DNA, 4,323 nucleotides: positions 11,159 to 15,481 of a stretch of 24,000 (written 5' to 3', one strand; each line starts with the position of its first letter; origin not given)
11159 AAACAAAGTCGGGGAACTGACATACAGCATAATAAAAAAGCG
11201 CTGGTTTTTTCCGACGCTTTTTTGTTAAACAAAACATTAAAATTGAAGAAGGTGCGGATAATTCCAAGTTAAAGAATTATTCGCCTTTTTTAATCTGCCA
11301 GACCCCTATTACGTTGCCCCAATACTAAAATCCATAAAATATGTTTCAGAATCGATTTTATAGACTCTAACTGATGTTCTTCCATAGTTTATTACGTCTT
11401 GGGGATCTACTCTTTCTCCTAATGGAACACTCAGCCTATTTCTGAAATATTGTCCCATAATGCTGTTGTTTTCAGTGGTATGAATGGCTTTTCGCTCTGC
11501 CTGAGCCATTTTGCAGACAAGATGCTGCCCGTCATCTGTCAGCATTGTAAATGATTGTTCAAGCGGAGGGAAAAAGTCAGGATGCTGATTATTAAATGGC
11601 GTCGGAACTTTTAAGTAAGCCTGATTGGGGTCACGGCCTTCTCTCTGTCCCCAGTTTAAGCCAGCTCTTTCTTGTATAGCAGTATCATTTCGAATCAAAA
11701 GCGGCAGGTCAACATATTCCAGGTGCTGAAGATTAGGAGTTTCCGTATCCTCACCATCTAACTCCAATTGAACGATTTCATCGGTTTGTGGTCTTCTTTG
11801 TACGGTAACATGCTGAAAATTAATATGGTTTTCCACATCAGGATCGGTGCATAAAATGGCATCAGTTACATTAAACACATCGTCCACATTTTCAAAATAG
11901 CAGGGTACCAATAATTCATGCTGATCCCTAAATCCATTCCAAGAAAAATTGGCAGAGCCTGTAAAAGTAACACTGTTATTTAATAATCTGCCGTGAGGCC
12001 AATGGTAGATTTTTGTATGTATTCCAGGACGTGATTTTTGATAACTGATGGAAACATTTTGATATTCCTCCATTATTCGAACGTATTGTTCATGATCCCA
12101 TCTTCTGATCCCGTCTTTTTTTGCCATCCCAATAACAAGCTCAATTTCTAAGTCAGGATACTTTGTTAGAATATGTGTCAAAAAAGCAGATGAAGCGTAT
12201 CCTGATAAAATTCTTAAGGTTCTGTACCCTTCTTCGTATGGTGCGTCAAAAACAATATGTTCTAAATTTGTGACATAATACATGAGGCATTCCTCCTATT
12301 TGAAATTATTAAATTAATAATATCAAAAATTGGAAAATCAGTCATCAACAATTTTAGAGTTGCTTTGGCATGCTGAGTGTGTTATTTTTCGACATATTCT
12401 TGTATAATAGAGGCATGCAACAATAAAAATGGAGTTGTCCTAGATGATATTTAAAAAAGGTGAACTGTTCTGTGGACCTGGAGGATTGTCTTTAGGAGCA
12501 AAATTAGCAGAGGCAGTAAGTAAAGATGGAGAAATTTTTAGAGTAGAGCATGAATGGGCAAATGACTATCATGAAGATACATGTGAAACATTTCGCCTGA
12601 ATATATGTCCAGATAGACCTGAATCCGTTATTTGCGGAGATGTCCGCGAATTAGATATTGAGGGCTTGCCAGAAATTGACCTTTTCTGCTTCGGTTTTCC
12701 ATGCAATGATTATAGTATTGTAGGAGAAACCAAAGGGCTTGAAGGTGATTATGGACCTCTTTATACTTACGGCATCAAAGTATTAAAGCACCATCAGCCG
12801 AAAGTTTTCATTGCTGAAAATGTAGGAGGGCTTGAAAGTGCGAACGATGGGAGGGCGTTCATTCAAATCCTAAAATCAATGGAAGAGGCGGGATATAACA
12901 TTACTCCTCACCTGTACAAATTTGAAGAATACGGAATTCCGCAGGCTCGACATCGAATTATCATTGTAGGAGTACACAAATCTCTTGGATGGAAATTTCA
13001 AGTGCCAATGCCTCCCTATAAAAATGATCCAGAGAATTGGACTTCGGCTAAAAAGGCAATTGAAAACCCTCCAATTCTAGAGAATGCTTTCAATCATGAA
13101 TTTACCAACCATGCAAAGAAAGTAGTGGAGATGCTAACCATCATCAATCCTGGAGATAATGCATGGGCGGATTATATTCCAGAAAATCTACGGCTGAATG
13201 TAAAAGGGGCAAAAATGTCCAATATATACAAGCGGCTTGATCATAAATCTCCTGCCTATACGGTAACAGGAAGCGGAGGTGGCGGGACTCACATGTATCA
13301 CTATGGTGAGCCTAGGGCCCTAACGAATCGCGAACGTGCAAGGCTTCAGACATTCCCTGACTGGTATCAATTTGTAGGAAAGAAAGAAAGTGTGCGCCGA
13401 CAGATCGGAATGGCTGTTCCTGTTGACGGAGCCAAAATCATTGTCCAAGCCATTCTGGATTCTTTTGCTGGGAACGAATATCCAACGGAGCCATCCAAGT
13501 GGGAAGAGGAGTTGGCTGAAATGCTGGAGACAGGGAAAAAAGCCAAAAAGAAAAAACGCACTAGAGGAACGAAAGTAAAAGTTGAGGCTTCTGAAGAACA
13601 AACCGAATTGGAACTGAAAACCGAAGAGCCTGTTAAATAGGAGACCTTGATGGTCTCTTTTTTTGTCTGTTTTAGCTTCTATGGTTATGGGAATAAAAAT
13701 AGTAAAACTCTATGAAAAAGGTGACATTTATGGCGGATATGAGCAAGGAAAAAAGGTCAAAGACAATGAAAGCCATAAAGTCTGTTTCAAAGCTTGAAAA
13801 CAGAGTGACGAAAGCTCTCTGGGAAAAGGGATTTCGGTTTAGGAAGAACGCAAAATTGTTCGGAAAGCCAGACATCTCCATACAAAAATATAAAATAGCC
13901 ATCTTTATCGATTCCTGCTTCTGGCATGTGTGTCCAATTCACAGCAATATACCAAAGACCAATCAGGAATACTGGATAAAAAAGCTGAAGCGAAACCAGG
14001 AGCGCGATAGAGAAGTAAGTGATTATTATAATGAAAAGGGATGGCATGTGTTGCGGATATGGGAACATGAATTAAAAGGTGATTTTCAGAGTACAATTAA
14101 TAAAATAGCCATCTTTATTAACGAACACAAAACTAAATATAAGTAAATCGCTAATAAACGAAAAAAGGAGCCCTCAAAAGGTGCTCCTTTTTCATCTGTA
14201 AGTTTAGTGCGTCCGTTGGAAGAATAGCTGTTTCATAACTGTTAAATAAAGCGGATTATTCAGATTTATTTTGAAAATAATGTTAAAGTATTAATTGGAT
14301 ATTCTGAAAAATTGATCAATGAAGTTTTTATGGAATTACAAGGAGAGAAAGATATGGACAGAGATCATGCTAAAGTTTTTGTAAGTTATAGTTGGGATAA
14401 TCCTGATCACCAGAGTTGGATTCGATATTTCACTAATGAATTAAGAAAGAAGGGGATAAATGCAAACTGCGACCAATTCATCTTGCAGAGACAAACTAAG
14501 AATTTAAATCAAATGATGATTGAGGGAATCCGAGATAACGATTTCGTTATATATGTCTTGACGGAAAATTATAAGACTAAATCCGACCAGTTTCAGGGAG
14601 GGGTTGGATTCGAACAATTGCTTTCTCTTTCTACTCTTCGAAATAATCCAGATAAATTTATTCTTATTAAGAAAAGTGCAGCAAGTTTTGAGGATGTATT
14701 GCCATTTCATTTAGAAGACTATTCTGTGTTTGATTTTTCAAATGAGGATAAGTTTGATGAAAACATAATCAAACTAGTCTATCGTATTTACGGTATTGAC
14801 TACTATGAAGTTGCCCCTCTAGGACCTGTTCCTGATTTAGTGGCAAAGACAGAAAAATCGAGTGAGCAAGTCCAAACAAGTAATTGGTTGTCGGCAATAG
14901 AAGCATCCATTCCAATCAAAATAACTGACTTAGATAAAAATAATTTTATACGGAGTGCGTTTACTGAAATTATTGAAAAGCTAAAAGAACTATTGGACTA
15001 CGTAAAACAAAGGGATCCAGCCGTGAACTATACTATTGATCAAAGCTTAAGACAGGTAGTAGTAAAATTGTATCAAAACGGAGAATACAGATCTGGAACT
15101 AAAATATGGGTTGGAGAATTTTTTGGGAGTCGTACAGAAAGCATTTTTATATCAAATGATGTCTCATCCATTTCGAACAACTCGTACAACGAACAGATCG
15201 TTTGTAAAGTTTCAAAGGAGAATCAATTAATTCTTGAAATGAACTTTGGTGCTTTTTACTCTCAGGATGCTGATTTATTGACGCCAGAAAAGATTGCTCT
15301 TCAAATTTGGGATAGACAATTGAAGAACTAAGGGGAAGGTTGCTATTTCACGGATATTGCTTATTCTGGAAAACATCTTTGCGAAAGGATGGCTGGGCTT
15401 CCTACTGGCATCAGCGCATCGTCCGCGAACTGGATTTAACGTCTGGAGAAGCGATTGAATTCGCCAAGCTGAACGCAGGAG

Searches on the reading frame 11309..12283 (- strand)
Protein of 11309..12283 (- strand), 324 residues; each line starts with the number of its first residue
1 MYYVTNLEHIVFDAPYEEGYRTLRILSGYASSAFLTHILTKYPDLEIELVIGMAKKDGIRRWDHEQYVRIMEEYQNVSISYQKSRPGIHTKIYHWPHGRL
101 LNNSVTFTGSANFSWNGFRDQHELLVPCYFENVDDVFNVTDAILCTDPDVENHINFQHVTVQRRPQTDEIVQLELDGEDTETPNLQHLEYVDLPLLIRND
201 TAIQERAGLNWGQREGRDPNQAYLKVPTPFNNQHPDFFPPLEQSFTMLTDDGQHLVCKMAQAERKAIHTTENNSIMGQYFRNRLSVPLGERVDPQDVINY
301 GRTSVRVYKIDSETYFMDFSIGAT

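Call 5: search_protein_families(library=pfam, proteins=[window:11309-12283:-], max_evalue=0.01)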
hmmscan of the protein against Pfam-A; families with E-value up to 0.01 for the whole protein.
window:11309-12283:- (324 aa): 3 families
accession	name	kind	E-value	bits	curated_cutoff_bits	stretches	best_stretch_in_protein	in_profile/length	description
PF20731.2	RE_NgoFVII_C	-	6.2e-31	107.6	23.8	1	188-311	6-131/131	NgoFVII C-terminal B3-like DNA-binding domain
PF09565.16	RE_NgoFVII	-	2.7e-22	79.2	23.8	1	6-151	2-161/162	NgoFVII restriction endonuclease N-terminal PLD domain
PF13091.12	PLDc_2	-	3.1e-05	24.3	27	1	44-129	36-116/132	PLD-like domain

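Call 30: search_protein_families(library=padloc, proteins=[window:11309-12283:-], max_evalue=0.001)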
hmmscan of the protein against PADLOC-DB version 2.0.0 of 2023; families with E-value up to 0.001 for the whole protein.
window:11309-12283:- (324 aa): 3 families
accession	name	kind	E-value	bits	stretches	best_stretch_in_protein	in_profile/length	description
PDLC03530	REase_II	-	3.8e-12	43.9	1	238-319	258-344/350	Type II restriction enzyme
PDLC03479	REase_II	-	3.3e-08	31.3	1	187-318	228-363/376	Type II restriction enzyme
PDLC03829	ZacB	-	0.00032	17.7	1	80-131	293-337/586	-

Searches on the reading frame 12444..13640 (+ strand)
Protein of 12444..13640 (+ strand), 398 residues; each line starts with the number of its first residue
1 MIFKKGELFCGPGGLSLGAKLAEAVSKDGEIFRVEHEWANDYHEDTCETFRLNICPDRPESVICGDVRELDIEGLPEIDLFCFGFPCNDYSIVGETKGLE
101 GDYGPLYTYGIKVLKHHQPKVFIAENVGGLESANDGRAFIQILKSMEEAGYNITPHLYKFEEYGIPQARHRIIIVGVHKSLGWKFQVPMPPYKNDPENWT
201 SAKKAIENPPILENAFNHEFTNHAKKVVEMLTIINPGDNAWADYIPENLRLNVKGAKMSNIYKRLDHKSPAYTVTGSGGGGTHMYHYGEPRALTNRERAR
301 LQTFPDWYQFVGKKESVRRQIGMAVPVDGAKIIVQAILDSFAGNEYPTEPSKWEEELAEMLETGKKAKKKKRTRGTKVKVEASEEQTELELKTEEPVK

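Call 5: search_protein_families(library=pfam, proteins=[window:12444-13640:+], max_evalue=0.01)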
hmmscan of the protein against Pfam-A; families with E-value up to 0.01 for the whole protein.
window:12444-13640:+ (398 aa): 1 family
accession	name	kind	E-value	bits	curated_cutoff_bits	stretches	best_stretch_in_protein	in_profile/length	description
PF00145.23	DNA_methylase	-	7.7e-77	259.3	22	1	3-337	1-322/324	C-5 cytosine-specific DNA methylase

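Call 30: search_protein_families(library=padloc, proteins=[window:12444-13640:+], max_evalue=0.001)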
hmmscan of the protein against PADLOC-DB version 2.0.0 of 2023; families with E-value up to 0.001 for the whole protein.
window:12444-13640:+ (398 aa): 60 families (the best 25 are shown)
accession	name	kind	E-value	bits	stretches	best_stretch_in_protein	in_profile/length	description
PDLC03378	MTase_II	-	5.2e-115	382.4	1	1-349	1-338/344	Type II methyltransferase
PDLC03272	MTase_II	-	3.9e-61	205.4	1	4-343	76-392/407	Type II methyltransferase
PDLC03234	MTase_II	-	3.2e-57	192.5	2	7-214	9-207/375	Type II methyltransferase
PDLC00026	DruM2|DruM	-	1.4e-47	160.9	1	7-345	9-322/336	DNA cytosine methylase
PDLC00031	DruM2|DruM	-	5.3e-46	155.4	2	8-192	17-186/361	DNA cytosine methylase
PDLC00033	DruM2|DruM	-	6.1e-45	152.1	1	7-340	26-363/368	DNA cytosine methylase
PDLC03326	MTase_II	-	1.1e-44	151.3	2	7-214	9-219/412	Type II methyltransferase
PDLC00027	DruM2|DruM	-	8.8e-43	145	2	8-192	17-186/361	DNA cytosine methylase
PDLC03223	MTase_II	-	1.3e-41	140.6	2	222-338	349-463/469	Type II methyltransferase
PDLC03307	MTase_II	-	1.9e-41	140.5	2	147-344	159-372/382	Type II methyltransferase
PDLC03237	MTase_II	-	2e-41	139.9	2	6-181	797-972/1036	Type II methyltransferase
PDLC02649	DrmMII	-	1.2e-36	124.6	2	68-213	106-251/422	DrmMII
PDLC02650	DrmMII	-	1.2e-31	108.1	2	138-337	203-414/435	DrmMII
PDLC03330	MTase_II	-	4.7e-31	106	1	7-338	103-423/430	Type II methyltransferase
PDLC02648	DrmMII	-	1.6e-29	101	2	216-345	319-455/468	DrmMII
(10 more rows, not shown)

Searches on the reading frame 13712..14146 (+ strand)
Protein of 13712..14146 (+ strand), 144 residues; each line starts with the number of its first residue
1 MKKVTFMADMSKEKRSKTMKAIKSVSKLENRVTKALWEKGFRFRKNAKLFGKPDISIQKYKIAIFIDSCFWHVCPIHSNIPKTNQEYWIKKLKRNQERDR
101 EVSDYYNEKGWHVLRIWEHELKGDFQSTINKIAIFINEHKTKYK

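Call 5: search_protein_families(library=pfam, proteins=[window:13712-14146:+], max_evalue=0.01)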
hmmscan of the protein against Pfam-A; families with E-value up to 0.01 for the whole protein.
window:13712-14146:+ (144 aa): 4 families
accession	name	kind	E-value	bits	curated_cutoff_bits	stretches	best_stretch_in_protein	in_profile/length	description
PF03852.21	Vsr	-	1.3e-22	79.9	27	1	11-72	5-68/74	DNA mismatch endonuclease Vsr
PF18741.7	MTES_1575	-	7.8e-05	23.1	38.2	1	90-133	50-93/96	REase_MTES_1575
PF04480.18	DUF559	-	0.0006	20.1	20.6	1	94-135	66-107/109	Protein of unknown function (DUF559)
PF01228.26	Gly_radical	-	0.0091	17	22.2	0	9-98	7-87/106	Glycine radical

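Call 22: list_cluster_members(proteins=[P0001, P0166, window:13712-14146:+, window:12444-13640:+, window:11309-12283:-, window:5510-6985:+, window:4857-5186:-, window:1113-2780:-, window:16129-16818:+, window:50-259:+])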
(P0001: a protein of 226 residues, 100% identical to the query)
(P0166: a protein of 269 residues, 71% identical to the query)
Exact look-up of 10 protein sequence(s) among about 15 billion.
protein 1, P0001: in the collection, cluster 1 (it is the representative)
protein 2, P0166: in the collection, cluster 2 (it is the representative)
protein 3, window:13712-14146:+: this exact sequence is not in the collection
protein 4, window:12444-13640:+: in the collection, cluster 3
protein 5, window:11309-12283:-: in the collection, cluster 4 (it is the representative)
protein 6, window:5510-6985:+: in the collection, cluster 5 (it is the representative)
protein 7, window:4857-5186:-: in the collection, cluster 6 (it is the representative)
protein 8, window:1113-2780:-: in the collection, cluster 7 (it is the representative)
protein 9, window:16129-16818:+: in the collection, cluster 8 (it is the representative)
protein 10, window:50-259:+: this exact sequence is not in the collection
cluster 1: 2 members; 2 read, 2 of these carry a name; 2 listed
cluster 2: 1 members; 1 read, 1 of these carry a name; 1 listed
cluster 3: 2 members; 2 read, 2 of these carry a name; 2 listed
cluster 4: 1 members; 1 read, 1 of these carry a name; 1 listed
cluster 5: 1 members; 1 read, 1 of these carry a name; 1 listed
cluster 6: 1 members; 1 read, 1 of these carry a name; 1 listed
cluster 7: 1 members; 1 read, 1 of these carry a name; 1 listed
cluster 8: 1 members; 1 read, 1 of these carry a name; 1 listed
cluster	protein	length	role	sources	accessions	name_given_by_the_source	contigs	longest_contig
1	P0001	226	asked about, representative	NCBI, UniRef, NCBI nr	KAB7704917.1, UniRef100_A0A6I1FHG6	stage V sporulation protein R [Bacillus aerolatus] | Stage V sporulation protein R n=1 Tax=Bacillus aerolatus TaxID=2653354 ...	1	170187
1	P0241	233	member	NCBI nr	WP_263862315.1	SpoVR family protein [Bacillus aerolatus]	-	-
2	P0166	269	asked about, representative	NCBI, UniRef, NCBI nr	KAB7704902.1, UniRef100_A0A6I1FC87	hypothetical protein F9802_15160 [Bacillus aerolatus] | SpoVR protein-like N-terminal domain-containing protein n=1 Tax=Bacillus aerolatus ...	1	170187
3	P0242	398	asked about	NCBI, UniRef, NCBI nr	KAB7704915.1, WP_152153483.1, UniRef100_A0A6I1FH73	DNA (cytosine-5-)-methyltransferase [Bacillus aerolatus] | Cytosine-specific methyltransferase n=1 Tax=Bacillus aerolatus TaxID=2653354 ... | DNA cytosine methyltransferase [Bacillus aerolatus]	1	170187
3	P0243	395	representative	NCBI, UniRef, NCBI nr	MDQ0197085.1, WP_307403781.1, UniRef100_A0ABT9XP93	DNA cytosine methyltransferase [Neobacillus ginsengisoli] | Cytosine-specific methyltransferase n=1 Tax=Neobacillus ginsengisoli TaxID=904295 ...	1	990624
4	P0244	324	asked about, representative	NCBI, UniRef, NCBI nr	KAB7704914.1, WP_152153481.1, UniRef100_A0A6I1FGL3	NgoFVII family restriction endonuclease [Bacillus aerolatus] | NgoFVII family restriction endonuclease n=1 Tax=Bacillus aerolatus TaxID=2653354 ... | restriction endonuclease PLD domain-containing protein [Bacillus aerolatus]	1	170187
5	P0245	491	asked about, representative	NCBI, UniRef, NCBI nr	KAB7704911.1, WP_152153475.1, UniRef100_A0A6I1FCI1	recombinase family protein [Bacillus aerolatus] | Recombinase family protein n=1 Tax=Bacillus aerolatus TaxID=2653354 RepID=A0A6I1FCI1_9BACI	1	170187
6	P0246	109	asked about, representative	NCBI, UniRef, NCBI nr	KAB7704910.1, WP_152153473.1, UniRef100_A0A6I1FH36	helix-turn-helix domain-containing protein [Bacillus aerolatus] | Helix-turn-helix domain-containing protein n=1 Tax=Bacillus aerolatus TaxID=2653354 ...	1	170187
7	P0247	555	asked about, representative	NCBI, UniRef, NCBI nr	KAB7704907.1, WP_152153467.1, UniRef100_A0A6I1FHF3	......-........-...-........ exonuclease RecJ [Bacillus aerolatus] | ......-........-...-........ exonuclease RecJ n=1 Tax=Bacillus aerolatus TaxID=2653354 ...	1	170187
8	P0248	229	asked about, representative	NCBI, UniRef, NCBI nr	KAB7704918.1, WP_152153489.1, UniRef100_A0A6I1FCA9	hypothetical protein F9802_15245 [Bacillus aerolatus] | RCK C-terminal domain-containing protein n=1 Tax=Bacillus aerolatus TaxID=2653354 ... | TrkA C-terminal domain-containing protein [Bacillus aerolatus]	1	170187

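Call 30: search_protein_families(library=padloc, proteins=[window:13712-14146:+], max_evalue=0.001)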
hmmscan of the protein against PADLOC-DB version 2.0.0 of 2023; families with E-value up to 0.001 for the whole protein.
window:13712-14146:+ (144 aa): 1 family
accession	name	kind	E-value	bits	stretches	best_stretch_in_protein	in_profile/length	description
PDLC03397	Vsr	-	5.3e-23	79.9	1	7-129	1-127/156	Type II nicking endonuclease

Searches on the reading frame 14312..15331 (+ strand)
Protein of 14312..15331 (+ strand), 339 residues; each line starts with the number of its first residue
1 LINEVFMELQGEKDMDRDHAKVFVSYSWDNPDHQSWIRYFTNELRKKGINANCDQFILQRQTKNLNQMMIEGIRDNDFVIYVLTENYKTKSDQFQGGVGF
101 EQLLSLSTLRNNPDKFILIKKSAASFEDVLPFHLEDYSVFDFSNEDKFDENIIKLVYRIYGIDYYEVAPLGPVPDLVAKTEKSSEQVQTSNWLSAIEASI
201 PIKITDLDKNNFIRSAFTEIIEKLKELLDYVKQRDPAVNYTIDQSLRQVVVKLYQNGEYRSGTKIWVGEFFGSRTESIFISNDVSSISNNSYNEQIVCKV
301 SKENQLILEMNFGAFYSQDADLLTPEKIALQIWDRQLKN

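Call 5: search_protein_families(library=pfam, proteins=[window:14312-15331:+], max_evalue=0.01)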
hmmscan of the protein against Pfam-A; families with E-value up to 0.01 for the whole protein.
window:14312-15331:+ (339 aa): 2 families
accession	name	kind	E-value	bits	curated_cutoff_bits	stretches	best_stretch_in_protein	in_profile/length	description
PF08357.16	SEFIR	-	1.5e-11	45.2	23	1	21-143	2-120/150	SEFIR domain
PF13676.11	TIR_2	-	4.9e-11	43.6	28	1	22-155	1-121/122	TIR domain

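Call 30: search_protein_families(library=padloc, proteins=[window:14312-15331:+], max_evalue=0.001)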
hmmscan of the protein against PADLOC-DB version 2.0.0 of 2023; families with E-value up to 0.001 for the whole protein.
window:14312-15331:+ (339 aa): 3 families
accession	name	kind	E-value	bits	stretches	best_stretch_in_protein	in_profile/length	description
PDLC03957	bSEFIR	-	4.5e-46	156.5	1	15-294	35-284/412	-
PDLC00420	ThsB1|ThsB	-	3.2e-11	41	1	196-334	173-309/319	TIR-like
PDLC05062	PDC-S66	-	4.5e-05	21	1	12-90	141-216/282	-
